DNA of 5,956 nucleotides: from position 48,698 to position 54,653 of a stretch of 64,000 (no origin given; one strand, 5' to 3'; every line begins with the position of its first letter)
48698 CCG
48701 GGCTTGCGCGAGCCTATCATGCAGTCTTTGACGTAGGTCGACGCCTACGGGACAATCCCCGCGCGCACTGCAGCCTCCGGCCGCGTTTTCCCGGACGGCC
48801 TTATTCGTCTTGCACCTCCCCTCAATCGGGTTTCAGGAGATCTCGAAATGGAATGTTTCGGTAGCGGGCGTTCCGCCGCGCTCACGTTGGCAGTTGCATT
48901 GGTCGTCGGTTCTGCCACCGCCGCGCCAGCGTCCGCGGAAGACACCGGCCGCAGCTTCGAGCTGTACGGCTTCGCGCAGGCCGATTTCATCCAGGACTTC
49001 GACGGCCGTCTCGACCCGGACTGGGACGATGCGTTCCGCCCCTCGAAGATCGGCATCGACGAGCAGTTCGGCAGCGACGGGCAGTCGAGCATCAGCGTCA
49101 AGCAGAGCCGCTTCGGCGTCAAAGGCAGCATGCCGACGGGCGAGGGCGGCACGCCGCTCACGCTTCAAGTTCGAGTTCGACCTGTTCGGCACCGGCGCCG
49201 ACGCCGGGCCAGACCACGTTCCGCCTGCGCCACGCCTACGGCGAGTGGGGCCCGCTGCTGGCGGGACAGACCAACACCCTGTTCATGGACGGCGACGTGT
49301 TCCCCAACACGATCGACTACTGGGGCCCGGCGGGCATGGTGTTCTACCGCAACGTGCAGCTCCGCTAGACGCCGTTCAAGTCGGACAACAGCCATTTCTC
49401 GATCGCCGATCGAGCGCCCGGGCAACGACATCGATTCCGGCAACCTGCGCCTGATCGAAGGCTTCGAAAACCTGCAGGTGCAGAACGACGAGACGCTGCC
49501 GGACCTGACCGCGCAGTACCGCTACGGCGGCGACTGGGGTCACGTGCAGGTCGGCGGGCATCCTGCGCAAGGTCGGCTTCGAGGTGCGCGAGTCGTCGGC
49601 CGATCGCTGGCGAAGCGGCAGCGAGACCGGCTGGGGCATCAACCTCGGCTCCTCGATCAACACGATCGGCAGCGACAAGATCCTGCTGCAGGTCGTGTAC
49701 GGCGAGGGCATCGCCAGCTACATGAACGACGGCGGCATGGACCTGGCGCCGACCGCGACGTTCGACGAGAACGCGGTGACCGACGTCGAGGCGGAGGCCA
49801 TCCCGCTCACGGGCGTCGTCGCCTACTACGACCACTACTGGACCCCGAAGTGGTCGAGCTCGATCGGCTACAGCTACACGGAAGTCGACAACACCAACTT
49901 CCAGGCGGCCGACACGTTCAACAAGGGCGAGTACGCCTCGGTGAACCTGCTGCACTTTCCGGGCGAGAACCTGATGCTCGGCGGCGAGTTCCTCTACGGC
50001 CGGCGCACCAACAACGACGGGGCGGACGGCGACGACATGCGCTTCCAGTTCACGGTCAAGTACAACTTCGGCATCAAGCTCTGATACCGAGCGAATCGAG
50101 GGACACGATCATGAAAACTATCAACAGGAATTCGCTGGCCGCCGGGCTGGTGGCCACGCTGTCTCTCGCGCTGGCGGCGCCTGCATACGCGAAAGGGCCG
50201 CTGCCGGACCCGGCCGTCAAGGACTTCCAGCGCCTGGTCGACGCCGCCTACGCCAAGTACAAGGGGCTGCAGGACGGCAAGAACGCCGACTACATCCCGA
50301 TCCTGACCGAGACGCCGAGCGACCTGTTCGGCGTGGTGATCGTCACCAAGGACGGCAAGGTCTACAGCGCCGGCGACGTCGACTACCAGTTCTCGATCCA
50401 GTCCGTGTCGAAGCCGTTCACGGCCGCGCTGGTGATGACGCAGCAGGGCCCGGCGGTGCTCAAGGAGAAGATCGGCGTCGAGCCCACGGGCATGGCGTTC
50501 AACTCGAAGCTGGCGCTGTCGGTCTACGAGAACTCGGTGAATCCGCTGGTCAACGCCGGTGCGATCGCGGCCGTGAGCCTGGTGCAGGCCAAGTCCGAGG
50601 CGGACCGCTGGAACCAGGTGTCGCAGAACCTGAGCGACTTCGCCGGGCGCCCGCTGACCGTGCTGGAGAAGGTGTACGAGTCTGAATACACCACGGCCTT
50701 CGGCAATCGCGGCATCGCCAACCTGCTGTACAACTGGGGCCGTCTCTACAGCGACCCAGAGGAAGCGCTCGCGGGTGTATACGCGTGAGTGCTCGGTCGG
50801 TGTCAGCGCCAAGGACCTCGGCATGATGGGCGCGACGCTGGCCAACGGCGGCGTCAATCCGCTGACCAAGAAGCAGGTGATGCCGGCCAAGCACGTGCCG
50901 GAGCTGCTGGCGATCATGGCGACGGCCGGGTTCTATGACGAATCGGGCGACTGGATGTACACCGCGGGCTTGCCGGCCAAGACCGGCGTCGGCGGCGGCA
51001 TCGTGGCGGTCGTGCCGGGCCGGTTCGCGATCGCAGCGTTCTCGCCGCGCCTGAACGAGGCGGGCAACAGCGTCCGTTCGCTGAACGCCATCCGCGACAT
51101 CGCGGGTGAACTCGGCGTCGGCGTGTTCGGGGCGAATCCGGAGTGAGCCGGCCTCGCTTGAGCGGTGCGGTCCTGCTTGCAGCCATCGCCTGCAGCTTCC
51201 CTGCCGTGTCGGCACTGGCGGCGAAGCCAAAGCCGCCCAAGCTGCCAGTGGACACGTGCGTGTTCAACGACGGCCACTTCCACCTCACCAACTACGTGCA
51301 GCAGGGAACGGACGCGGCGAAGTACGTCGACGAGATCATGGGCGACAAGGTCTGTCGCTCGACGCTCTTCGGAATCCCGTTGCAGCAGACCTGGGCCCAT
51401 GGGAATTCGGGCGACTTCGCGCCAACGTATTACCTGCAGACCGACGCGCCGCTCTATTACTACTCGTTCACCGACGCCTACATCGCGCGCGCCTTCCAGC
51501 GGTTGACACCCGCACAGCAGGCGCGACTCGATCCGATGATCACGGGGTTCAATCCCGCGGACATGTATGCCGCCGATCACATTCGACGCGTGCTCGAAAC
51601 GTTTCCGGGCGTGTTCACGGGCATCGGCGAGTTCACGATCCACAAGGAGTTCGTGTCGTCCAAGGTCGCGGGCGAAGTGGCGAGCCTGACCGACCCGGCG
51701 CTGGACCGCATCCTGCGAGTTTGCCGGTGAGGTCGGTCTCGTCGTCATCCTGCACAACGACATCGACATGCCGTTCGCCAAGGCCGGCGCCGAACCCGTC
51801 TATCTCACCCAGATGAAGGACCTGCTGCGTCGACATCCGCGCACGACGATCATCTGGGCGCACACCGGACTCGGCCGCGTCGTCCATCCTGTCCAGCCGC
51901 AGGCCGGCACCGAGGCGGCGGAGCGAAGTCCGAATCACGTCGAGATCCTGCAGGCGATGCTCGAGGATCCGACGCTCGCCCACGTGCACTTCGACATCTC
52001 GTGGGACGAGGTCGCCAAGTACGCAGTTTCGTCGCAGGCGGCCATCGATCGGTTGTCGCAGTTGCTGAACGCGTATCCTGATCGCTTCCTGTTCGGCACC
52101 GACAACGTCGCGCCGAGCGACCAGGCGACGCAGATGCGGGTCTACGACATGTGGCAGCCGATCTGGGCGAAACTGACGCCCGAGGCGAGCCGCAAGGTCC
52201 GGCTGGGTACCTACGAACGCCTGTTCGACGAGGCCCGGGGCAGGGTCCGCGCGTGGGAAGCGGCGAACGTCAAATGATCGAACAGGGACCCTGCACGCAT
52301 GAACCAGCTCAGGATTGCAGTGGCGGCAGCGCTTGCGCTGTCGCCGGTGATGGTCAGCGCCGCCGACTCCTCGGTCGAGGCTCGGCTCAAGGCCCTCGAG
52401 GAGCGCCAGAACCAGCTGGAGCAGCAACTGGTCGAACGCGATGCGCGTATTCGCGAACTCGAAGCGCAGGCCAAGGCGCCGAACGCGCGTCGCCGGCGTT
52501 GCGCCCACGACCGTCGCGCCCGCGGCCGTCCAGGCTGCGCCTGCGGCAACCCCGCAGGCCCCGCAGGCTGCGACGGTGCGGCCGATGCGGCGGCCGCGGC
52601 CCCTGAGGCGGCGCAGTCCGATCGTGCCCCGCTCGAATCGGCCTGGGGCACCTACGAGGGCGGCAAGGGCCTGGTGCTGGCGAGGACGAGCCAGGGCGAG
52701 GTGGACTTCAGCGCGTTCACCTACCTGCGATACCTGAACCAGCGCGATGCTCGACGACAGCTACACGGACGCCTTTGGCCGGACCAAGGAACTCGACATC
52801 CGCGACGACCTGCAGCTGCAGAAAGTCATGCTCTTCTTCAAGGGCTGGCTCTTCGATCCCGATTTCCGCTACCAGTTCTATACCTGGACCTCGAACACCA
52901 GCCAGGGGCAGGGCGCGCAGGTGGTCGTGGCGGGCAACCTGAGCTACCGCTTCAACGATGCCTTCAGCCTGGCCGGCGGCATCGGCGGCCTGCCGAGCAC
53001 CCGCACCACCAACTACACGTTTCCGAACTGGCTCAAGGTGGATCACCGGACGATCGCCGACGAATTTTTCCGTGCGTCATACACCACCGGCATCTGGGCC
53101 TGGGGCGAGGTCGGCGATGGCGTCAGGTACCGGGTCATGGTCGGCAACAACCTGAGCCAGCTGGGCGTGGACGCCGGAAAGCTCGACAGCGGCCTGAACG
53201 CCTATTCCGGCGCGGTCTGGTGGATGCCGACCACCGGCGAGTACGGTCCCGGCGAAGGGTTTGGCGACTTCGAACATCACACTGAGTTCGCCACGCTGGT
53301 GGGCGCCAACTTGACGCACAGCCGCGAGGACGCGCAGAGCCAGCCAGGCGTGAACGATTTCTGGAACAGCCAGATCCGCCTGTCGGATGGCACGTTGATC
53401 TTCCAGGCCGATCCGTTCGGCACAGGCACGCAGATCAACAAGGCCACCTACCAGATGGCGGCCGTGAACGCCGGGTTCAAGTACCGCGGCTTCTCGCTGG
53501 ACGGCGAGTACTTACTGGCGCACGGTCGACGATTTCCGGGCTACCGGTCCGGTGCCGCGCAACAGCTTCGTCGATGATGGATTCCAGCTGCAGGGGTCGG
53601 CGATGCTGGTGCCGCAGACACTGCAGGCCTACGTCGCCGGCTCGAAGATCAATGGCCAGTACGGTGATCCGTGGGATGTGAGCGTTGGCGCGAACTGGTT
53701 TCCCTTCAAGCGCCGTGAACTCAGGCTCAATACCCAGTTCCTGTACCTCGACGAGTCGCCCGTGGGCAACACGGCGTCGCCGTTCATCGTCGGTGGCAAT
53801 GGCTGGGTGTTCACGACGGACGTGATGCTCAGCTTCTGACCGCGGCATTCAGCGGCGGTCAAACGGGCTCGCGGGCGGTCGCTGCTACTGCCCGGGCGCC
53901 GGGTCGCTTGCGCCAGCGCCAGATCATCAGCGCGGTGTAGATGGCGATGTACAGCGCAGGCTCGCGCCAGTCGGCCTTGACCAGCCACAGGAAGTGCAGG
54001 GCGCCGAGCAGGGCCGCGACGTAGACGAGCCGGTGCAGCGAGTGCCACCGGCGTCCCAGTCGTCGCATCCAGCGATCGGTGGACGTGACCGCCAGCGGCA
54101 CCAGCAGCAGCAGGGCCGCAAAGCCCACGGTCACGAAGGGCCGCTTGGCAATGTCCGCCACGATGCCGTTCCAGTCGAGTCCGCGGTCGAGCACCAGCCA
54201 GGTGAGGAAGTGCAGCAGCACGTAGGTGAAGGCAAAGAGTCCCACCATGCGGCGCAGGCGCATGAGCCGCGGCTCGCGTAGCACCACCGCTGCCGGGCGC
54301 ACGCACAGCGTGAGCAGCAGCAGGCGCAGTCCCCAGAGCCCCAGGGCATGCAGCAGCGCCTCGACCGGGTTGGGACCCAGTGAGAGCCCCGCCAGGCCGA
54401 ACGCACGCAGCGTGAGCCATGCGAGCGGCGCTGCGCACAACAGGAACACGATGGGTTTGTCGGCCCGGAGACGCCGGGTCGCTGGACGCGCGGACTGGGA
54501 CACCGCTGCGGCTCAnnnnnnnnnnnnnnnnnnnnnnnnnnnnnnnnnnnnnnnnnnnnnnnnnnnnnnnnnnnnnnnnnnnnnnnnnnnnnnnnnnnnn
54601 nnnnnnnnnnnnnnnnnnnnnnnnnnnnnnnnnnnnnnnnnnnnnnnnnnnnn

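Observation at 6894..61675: Hairpin repeat family with an invariant loop and hypervariable but self-complementary arms (13 copies in 64 kb)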

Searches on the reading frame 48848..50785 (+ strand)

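Call 68: search_protein_families(library=pfam, max_evalue=0.00001, proteins=[window:48848-50785:+])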
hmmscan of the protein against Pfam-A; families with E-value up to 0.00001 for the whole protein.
window:48848-50785:+ (646 aa): 1 family
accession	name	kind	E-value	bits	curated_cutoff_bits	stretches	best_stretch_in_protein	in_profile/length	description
PF04960.20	Glutaminase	-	3.5e-46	158.1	27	1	477-642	1-168/286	Glutaminase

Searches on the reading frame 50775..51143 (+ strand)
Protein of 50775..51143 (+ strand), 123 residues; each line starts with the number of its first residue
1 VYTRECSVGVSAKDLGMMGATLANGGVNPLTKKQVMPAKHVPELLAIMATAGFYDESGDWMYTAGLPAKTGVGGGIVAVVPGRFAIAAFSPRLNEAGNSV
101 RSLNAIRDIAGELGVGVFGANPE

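Call 68: search_protein_families(library=pfam, max_evalue=0.00001, proteins=[window:50775-51143:+])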
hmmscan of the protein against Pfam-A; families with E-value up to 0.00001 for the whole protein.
window:50775-51143:+ (123 aa): 1 family
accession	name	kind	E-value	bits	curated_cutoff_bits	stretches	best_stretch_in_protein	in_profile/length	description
PF04960.20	Glutaminase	-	7.9e-47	160.2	27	1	1-118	169-286/286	Glutaminase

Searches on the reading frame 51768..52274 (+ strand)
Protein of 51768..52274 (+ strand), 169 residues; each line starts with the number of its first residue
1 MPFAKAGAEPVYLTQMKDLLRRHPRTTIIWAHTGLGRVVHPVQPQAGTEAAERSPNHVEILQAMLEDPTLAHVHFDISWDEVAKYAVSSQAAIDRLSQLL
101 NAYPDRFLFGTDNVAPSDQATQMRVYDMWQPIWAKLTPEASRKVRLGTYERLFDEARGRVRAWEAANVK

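Call 68: search_protein_families(library=pfam, max_evalue=0.00001, proteins=[window:51768-52274:+])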
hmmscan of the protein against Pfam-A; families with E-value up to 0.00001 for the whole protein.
window:51768-52274:+ (169 aa): 1 family
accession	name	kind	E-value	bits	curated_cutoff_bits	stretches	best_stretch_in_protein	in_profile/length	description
PF04909.20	Amidohydro_2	-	3.5e-10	40.5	26.4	1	8-153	154-287/289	Amidohydrolase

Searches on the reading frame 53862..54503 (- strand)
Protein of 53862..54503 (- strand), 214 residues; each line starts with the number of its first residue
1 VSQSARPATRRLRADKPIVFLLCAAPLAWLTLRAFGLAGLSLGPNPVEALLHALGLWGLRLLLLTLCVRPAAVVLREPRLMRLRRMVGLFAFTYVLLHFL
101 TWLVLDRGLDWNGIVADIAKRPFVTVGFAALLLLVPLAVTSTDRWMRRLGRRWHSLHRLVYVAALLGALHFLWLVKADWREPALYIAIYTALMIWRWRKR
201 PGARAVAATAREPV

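Call 68: search_protein_families(library=pfam, max_evalue=0.00001, proteins=[window:53862-54503:-])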
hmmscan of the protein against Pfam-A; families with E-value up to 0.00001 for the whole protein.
window:53862-54503:- (214 aa): 1 family
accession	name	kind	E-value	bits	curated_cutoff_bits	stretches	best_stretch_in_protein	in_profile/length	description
PF01794.25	Ferric_reduct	-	1.1e-18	67.9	28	1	54-167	1-120/121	Ferric reductase like transmembrane component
